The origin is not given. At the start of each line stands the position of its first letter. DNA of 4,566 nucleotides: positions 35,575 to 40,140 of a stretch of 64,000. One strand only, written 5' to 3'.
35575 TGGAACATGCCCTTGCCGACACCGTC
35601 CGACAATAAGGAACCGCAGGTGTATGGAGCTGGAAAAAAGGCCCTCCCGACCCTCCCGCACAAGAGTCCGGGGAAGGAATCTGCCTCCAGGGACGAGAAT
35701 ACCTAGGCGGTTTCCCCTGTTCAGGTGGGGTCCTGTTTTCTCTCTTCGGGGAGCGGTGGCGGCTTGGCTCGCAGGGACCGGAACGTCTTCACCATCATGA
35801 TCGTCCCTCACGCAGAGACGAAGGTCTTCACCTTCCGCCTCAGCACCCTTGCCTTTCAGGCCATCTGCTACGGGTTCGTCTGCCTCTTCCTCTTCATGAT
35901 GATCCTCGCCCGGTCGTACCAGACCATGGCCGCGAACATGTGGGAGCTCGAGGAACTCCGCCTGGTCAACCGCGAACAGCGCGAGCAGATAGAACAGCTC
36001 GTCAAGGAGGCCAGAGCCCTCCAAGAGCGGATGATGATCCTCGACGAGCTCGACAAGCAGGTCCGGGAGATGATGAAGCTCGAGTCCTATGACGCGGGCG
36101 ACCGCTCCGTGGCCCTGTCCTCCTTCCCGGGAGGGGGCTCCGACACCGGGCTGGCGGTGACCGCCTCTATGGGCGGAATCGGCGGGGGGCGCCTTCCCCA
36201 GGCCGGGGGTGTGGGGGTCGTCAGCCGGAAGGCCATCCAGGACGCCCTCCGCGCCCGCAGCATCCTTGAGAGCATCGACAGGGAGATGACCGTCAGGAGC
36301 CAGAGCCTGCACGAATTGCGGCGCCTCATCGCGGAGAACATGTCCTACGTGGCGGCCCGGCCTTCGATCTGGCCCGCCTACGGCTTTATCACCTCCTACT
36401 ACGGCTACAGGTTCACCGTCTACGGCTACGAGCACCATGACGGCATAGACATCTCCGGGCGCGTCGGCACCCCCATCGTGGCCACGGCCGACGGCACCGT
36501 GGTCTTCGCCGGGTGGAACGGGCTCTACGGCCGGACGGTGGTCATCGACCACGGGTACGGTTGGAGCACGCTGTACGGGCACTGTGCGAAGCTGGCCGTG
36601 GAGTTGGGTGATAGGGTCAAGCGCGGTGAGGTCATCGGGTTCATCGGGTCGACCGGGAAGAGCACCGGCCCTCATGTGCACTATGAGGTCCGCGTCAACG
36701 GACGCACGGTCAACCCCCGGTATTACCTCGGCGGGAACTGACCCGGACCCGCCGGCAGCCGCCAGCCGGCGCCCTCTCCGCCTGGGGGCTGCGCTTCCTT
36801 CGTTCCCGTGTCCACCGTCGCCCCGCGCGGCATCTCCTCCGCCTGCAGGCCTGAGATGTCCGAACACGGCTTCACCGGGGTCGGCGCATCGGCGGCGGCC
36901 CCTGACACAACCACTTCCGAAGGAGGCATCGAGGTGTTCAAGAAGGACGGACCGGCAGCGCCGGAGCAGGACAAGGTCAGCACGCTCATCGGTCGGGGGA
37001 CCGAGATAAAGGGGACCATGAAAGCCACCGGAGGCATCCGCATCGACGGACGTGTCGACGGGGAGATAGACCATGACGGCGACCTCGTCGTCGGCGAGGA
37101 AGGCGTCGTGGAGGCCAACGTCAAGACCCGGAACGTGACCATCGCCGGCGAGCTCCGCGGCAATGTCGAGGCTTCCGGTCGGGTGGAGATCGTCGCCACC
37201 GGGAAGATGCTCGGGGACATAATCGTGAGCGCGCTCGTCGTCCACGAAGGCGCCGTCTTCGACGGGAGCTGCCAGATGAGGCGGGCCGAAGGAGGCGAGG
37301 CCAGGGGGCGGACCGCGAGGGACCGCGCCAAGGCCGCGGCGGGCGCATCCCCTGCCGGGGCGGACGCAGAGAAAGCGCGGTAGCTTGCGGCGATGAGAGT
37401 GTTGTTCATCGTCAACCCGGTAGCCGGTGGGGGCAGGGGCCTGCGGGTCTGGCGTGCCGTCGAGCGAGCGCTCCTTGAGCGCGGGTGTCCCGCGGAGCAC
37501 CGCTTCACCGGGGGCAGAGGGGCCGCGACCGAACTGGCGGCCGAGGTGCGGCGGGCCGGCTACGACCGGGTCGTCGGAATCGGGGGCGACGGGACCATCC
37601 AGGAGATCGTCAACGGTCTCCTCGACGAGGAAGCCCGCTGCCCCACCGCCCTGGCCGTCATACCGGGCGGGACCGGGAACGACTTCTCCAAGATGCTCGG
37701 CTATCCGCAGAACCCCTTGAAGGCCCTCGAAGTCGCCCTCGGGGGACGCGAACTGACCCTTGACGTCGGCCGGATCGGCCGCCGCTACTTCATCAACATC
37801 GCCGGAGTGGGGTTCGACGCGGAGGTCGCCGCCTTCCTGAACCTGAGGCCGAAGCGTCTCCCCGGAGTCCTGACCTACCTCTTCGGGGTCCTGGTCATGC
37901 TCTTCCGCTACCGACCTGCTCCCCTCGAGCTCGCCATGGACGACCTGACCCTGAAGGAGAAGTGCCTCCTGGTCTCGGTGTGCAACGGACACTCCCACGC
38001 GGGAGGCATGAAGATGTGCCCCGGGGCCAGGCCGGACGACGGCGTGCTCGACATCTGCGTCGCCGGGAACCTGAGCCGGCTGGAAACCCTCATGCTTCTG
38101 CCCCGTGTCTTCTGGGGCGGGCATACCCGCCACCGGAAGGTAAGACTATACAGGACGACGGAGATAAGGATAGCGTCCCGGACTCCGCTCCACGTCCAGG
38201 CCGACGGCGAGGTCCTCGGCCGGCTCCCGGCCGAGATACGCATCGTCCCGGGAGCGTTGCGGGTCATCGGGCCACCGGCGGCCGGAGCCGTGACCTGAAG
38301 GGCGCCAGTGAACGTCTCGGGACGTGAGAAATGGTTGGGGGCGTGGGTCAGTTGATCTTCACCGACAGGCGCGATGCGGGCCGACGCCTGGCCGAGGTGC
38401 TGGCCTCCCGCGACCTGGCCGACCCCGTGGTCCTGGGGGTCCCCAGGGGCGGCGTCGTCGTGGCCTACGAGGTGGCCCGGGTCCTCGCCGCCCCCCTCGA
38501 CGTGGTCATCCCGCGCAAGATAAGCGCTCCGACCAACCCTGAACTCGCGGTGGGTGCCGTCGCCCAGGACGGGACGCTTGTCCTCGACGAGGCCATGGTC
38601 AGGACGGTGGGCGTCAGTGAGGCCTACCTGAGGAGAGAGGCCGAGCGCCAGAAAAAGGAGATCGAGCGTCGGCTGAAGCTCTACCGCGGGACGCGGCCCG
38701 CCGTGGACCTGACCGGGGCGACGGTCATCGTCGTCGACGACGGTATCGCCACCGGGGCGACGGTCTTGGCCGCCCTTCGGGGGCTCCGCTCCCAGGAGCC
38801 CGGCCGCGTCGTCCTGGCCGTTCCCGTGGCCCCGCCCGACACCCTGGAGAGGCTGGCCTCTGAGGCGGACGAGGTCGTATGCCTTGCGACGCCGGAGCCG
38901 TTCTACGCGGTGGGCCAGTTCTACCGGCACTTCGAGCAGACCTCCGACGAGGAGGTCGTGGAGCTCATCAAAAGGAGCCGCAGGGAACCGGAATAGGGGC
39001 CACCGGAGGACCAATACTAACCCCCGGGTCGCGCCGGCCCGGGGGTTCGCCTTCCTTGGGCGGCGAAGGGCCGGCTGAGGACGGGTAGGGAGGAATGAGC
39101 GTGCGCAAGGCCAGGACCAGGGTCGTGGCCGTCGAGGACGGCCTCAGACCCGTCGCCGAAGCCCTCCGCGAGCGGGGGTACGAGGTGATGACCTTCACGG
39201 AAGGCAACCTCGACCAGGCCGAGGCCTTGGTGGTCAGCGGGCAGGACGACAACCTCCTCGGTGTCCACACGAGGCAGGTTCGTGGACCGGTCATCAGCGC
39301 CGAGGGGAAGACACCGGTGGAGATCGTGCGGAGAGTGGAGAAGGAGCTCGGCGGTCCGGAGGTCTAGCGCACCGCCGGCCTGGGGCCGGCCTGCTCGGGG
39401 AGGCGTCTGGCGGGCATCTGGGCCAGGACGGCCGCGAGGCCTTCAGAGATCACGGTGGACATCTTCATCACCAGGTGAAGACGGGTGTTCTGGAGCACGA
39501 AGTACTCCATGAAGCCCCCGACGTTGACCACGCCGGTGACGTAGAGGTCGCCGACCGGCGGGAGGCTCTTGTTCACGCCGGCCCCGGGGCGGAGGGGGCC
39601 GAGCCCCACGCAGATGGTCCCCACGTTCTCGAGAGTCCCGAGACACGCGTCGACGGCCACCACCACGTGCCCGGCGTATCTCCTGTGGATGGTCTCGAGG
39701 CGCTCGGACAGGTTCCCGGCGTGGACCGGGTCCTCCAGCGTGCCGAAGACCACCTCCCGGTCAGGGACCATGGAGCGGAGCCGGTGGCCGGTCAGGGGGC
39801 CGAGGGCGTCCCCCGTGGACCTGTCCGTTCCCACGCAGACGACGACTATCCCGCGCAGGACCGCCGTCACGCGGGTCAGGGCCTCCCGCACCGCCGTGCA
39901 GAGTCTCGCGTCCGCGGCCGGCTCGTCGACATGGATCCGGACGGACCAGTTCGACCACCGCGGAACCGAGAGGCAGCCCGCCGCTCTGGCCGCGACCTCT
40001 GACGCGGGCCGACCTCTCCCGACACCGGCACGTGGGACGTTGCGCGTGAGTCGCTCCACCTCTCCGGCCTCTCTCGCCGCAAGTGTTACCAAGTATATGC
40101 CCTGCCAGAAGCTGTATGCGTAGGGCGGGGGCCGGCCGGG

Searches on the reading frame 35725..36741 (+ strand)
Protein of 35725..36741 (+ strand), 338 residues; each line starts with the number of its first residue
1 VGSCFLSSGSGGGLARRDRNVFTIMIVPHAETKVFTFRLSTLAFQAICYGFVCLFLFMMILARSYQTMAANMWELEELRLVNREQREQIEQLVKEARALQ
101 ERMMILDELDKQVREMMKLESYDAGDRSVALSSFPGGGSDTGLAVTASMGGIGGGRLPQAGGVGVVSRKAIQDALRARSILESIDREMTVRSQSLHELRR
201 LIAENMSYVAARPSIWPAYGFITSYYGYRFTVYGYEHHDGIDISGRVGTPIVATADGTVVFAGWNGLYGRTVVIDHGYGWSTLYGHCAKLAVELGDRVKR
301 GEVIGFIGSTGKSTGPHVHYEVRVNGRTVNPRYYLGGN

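Call 3: search_protein_families(library=pfam, proteins=[window:35725-36741:+], max_evalue=0.01)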
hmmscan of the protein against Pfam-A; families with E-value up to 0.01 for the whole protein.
window:35725-36741:+ (338 aa): 2 families
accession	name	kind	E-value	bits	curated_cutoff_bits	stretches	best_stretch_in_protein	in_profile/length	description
PF01551.29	Peptidase_M23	-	7.6e-37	125.9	28.7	1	237-331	2-96/96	Peptidase family M23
PF10198.14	Ada3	-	0.0019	18.7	24.5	1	74-116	47-89/127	Histone acetyltransferases subunit 3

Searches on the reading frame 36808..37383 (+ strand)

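Call 3: search_protein_families(library=pfam, proteins=[window:36808-37383:+], max_evalue=0.01)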
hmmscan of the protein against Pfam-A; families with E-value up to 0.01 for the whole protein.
window:36808-37383:+ (191 aa): 1 family
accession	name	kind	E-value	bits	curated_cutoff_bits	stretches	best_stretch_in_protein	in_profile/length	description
PF04519.19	Bactofilin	-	1.8e-28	99.1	27.9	1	59-156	1-98/98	Polymer-forming cytoskeletal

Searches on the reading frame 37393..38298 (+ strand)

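Call 3: search_protein_families(library=pfam, proteins=[window:37393-38298:+], max_evalue=0.01)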
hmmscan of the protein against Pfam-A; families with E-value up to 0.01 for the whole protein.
window:37393-38298:+ (301 aa): 2 families
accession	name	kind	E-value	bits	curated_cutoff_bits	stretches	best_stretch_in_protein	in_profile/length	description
PF19279.4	YegS_C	-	1.2e-38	132.8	27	1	138-292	4-157/158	YegS C-terminal NAD kinase beta sandwich-like domain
PF00781.29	DAGK_cat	-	1.1e-32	112.6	23.6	1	2-128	1-125/125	Diacylglycerol kinase catalytic domain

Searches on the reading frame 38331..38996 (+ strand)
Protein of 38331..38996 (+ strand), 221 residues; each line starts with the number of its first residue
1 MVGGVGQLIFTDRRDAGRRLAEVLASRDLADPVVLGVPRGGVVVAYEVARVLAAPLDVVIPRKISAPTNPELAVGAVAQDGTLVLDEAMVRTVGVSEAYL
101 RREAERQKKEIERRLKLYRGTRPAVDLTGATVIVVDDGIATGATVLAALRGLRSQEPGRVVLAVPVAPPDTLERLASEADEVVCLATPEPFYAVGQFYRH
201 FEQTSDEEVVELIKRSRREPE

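Call 3: search_protein_families(library=pfam, proteins=[window:38331-38996:+], max_evalue=0.01)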
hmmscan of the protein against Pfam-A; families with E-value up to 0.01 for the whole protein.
window:38331-38996:+ (221 aa): 3 families
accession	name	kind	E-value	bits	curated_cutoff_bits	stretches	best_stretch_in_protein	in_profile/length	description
PF00156.33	Pribosyltran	-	2.7e-19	69.5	26.3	1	20-185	18-143/158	Phosphoribosyl transferase domain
PF14681.12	UPRTase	-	0.00011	22.2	27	1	126-182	117-175/206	Uracil phosphoribosyltransferase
PF15609.12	PRTase_2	-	0.0038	17.2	28.8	1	129-164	119-154/188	Phosphoribosyl transferase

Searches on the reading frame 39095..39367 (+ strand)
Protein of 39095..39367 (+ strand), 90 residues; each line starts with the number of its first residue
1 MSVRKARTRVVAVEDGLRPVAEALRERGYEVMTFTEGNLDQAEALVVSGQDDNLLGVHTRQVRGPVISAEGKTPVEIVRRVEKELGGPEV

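Call 3: search_protein_families(library=pfam, proteins=[window:39095-39367:+], max_evalue=0.01)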
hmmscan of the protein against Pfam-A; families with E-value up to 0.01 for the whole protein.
window:39095-39367:+ (90 aa): 1 family
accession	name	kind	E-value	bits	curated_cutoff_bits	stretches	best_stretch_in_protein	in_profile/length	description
PF03698.18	UPF0180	-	1.8e-23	82.9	25.4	1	10-83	2-76/77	Uncharacterised protein family (UPF0180)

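Call 4: search_protein_families(library=ncbifam, proteins=[window:39095-39367:+], max_evalue=0.01)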
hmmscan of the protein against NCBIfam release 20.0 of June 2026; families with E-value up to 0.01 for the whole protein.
window:39095-39367:+ (90 aa): 1 family
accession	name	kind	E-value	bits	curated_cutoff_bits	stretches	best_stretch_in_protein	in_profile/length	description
NF002845.0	PRK03094.1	equivalog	3.1e-16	59.3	102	1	11-85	4-79/80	hypothetical protein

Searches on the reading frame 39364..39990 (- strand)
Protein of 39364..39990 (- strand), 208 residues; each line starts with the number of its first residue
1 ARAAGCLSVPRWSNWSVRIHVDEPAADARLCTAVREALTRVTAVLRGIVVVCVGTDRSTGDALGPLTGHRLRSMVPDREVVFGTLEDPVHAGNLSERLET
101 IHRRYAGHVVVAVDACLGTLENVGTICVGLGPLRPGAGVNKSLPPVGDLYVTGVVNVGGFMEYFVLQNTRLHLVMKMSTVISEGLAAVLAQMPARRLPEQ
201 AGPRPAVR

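Call 3: search_protein_families(library=pfam, proteins=[window:39364-39990:-], max_evalue=0.01)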
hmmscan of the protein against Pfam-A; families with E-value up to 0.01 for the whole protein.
window:39364-39990:- (208 aa): 1 family
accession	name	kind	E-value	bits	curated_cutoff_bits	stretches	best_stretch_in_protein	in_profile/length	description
PF06866.16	DUF1256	-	1.6e-57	193.9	27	1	20-184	3-164/164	Protein of unknown function (DUF1256)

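Call 4: search_protein_families(library=ncbifam, proteins=[window:39364-39990:-], max_evalue=0.01)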
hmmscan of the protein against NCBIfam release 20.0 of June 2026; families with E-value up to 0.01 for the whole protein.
window:39364-39990:- (208 aa): 1 family
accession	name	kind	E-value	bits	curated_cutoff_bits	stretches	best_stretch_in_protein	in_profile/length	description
TIGR02841.1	spore_YyaC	equivalog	6.7e-62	207.7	84.9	1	47-185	2-140/140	spore protease YyaC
